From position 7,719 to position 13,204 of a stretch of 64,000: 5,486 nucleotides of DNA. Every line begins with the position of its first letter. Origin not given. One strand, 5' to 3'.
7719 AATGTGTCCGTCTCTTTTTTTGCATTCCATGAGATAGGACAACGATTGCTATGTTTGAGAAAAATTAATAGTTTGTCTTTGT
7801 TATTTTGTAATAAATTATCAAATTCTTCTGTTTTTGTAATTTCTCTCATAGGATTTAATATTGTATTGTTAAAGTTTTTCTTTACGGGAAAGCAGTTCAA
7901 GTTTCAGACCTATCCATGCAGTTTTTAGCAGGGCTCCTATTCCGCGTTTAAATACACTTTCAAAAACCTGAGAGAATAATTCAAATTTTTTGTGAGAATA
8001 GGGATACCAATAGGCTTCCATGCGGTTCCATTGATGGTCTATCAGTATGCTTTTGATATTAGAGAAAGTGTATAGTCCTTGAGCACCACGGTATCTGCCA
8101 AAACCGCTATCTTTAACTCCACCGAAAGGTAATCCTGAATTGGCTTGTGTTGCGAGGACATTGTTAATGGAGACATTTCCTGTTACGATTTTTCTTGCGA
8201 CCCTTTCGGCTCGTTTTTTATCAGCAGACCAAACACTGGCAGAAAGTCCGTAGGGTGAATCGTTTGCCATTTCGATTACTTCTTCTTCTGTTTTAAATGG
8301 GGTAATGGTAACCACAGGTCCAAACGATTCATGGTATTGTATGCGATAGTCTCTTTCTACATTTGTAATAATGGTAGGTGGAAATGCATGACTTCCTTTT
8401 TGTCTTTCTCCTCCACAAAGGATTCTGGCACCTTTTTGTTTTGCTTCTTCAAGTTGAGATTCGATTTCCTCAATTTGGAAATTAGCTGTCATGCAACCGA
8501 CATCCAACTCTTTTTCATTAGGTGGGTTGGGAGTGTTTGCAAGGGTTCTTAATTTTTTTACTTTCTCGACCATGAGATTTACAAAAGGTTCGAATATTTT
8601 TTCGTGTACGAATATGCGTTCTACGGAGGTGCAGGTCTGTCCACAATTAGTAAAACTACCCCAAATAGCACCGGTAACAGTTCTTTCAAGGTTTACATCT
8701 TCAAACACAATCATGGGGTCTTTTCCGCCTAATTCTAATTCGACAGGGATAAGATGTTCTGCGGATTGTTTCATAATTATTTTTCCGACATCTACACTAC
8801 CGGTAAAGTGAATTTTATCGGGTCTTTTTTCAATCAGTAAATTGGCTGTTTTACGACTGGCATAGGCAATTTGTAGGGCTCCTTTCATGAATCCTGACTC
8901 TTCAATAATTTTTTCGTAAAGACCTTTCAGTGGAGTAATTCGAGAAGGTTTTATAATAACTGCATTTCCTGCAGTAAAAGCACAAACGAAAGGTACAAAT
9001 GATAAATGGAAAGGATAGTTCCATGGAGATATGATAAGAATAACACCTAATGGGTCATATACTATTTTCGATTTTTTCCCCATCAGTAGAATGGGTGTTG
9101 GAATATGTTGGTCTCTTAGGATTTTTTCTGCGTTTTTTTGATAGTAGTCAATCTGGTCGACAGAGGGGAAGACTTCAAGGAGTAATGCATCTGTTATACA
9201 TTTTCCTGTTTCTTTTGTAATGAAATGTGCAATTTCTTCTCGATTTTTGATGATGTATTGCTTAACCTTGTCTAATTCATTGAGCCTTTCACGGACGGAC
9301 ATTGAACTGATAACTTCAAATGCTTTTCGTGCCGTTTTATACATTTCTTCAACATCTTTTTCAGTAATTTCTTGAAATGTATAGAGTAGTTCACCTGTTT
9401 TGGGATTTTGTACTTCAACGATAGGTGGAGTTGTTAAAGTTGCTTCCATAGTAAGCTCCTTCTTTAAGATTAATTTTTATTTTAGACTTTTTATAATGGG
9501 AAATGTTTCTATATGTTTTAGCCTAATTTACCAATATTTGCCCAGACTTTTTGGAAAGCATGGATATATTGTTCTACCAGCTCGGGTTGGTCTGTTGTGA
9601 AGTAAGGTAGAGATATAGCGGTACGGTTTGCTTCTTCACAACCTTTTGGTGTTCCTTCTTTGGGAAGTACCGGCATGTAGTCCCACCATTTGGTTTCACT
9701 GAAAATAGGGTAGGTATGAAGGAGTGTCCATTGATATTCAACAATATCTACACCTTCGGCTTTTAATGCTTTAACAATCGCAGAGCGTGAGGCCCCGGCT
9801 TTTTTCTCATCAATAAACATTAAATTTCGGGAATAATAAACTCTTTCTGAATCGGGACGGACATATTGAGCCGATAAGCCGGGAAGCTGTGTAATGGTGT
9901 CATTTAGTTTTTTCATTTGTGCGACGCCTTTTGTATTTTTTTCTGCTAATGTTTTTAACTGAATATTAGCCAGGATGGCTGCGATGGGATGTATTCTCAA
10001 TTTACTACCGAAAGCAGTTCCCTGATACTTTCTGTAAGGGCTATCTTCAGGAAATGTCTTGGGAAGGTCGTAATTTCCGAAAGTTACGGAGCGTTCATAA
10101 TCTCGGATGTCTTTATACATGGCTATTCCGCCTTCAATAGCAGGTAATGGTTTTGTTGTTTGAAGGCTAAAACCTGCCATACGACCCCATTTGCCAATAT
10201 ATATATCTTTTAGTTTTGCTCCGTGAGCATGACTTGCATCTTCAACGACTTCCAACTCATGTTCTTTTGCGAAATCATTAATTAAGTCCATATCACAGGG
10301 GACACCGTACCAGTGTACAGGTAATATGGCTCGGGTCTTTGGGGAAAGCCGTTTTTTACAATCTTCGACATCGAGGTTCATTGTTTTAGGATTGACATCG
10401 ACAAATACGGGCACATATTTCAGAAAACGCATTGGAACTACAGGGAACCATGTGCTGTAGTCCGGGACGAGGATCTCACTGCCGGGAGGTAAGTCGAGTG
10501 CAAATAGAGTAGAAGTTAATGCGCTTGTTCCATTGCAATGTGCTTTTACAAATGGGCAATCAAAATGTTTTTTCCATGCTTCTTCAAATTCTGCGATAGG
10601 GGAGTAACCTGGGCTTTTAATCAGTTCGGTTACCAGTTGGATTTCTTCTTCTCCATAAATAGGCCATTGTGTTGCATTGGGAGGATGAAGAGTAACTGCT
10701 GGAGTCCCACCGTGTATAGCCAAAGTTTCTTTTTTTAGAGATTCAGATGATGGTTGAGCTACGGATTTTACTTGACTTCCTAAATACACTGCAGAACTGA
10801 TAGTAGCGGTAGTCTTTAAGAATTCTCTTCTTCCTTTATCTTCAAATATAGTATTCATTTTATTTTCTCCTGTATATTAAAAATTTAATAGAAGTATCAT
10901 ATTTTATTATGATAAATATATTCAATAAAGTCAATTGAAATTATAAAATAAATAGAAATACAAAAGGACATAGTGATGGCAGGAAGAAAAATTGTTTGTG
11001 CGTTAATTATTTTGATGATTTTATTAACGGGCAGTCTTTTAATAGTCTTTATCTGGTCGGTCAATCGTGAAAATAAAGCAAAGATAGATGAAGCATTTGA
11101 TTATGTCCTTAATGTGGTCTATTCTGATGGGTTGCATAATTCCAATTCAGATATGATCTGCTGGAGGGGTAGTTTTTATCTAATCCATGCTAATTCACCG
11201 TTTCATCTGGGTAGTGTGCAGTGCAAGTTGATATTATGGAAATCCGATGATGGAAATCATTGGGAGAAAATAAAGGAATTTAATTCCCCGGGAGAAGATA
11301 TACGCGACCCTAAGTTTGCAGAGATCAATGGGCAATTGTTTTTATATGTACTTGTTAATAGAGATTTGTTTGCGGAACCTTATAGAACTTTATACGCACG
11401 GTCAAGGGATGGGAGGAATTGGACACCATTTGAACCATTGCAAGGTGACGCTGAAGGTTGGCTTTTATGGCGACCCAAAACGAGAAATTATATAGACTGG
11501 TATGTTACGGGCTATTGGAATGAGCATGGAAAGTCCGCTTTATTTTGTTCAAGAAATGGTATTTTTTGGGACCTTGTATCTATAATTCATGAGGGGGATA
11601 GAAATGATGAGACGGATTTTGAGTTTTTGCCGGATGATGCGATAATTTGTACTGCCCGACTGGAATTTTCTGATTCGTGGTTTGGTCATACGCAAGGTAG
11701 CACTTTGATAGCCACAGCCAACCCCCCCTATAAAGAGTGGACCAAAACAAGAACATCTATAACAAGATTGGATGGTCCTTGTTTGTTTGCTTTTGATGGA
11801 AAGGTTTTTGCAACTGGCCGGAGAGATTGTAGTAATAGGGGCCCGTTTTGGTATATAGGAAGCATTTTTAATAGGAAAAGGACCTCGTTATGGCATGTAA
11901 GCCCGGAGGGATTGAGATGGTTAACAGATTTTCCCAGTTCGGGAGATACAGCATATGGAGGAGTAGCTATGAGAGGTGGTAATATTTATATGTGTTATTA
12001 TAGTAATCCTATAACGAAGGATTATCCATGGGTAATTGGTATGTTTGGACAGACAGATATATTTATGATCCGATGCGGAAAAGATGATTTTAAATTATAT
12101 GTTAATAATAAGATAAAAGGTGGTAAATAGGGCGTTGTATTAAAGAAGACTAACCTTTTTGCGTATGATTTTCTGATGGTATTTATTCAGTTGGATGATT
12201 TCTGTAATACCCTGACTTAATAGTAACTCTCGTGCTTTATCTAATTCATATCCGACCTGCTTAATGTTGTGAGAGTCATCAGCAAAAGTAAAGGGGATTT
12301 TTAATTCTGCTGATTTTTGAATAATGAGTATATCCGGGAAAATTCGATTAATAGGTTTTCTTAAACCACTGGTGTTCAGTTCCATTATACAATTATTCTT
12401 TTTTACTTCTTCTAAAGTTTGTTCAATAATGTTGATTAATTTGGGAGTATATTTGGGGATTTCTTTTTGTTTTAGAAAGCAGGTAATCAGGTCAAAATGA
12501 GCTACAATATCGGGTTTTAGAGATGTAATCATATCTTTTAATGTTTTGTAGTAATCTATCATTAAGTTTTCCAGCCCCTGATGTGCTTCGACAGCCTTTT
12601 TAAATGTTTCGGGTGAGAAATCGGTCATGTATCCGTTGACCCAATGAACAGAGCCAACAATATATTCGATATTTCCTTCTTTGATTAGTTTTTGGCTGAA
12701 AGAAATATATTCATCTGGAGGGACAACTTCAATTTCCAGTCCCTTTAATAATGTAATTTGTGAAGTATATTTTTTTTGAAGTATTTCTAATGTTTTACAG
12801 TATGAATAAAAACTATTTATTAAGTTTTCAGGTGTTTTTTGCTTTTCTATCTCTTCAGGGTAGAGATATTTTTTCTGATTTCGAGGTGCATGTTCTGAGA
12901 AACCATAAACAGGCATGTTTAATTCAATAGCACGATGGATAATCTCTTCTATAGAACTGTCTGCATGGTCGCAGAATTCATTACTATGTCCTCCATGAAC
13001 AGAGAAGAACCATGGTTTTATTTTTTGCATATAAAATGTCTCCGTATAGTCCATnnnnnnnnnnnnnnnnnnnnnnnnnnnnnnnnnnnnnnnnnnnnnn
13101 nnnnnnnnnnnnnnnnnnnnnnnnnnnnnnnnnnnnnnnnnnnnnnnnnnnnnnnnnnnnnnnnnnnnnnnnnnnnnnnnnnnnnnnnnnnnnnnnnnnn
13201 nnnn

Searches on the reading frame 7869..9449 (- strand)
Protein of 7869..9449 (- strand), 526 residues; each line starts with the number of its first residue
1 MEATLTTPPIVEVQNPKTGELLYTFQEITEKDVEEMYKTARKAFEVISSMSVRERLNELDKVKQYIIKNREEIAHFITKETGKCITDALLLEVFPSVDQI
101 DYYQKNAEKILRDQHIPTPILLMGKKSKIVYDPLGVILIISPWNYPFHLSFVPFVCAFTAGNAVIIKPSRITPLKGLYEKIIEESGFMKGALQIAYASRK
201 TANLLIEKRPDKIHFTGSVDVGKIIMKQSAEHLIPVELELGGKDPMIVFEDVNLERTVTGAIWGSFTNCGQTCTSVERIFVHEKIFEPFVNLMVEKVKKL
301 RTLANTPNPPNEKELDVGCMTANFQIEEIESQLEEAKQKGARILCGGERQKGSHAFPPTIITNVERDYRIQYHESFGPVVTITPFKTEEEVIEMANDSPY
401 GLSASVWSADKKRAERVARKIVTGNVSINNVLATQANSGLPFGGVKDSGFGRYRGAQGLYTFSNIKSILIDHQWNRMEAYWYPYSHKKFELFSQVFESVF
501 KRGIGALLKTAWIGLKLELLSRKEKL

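Call 71: search_protein_families(library=pfam, proteins=[window:7869-9449:-], max_evalue=0.00001)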
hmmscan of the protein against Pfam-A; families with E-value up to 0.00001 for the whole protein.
window:7869-9449:- (526 aa): 1 family
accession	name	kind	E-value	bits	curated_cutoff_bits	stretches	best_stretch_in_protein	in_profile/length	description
PF00171.27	Aldedh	-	1.6e-135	452.7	23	1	11-468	9-461/461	Aldehyde dehydrogenase family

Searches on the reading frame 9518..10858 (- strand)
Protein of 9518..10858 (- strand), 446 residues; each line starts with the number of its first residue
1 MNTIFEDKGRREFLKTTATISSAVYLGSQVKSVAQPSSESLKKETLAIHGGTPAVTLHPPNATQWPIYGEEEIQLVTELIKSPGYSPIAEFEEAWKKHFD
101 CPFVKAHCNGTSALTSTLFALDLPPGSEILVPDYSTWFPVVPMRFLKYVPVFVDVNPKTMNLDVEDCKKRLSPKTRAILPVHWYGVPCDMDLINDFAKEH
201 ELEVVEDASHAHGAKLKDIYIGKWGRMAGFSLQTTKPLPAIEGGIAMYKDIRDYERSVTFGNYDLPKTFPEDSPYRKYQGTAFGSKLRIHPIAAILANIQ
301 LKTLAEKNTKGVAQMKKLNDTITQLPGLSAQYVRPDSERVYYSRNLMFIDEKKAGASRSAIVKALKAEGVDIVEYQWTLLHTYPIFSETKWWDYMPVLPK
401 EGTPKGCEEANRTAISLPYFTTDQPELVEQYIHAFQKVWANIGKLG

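Call 71: search_protein_families(library=pfam, proteins=[window:9518-10858:-], max_evalue=0.00001)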
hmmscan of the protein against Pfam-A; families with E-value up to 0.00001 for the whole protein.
window:9518-10858:- (446 aa): 1 family
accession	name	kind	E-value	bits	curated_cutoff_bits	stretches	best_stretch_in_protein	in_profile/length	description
PF01041.23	DegT_DnrJ_EryC1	-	2.7e-58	198.4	19.8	1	69-390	4-321/360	DegT/DnrJ/EryC1/StrS aminotransferase family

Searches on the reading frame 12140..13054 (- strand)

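Call 71: search_protein_families(library=pfam, proteins=[window:12140-13054:-], max_evalue=0.00001)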
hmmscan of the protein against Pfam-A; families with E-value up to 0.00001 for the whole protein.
window:12140-13054:- (304 aa): 1 family
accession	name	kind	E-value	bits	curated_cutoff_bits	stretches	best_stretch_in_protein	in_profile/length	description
PF02811.25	PHP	-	8.4e-19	68.9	26.4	1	23-229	5-164/164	PHP domain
